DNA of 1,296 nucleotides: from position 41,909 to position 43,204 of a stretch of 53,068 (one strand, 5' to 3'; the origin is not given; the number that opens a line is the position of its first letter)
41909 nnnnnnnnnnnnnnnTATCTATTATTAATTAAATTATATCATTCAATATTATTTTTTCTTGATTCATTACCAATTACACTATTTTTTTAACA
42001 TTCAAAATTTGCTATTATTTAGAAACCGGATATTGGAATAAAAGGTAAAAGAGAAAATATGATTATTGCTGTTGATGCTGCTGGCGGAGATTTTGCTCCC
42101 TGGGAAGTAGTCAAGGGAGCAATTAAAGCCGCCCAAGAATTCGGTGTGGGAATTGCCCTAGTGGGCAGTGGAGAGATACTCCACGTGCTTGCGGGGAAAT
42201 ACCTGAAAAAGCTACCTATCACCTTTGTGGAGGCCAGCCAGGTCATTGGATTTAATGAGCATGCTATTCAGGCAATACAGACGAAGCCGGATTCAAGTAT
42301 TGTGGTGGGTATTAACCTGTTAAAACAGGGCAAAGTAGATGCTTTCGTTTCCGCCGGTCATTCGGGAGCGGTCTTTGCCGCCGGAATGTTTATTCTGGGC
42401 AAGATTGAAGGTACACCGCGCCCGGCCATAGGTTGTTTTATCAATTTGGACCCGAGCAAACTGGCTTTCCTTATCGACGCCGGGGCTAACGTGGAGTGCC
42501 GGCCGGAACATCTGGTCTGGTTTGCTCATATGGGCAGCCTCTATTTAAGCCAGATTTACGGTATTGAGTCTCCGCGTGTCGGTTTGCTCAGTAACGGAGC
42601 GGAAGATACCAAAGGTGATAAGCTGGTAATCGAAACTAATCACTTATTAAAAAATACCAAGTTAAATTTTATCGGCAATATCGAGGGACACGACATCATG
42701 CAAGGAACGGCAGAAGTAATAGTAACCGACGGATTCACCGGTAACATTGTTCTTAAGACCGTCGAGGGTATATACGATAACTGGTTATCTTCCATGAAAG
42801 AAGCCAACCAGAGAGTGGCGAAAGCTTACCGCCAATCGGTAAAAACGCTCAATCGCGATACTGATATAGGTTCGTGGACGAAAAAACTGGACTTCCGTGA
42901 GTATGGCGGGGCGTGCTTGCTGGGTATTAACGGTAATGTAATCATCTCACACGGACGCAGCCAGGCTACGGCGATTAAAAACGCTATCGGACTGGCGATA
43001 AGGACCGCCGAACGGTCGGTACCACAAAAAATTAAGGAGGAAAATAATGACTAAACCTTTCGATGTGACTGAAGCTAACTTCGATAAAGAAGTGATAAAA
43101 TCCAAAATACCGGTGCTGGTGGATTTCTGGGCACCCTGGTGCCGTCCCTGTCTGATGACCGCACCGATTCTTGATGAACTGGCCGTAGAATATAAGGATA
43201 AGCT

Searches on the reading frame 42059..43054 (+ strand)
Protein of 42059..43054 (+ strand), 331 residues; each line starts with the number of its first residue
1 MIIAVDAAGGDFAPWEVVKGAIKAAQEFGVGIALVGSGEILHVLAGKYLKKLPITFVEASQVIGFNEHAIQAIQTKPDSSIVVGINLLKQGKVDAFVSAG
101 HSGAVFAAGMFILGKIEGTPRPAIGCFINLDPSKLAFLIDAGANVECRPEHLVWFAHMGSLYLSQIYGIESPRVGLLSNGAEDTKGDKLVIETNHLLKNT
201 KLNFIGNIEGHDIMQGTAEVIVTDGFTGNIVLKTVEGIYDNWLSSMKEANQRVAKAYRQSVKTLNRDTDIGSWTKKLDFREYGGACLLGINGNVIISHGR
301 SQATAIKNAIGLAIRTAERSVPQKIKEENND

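Call 3: search_protein_families(library=ncbifam, proteins=[window:42059-43054:+])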
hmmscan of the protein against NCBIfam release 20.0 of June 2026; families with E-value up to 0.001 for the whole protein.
window:42059-43054:+ (331 aa): 4 families
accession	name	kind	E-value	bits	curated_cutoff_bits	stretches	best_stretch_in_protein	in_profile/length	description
TIGR00182.1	plsX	equivalog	8.2e-95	317.8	243.4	1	2-329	2-327/337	phosphate acyltransferase PlsX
NF010419.0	PRK13845.1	equivalog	1.3e-65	222.1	729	1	2-325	99-429/440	putative glycerol-3-phosphate acyltransferase PlsX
NF010420.0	PRK13846.1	equivalog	3.8e-43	147.9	536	1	3-327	5-313/316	phosphate acyltransferase PlsX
NF040747.1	reduct_C_alpha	equivalog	5.8e-05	22.3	350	1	164-235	149-225/380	glycine/sarcosine/betaine reductase complex component C subunit alpha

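Call 4: search_protein_families(library=pfam, proteins=[window:42059-43054:+])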
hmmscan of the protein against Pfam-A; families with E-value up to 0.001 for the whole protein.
window:42059-43054:+ (331 aa): 1 family
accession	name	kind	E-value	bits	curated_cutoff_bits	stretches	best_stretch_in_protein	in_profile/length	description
PF02504.20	FA_synthesis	-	1.7e-94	316.9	29.1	1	2-323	2-323/324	Fatty acid synthesis protein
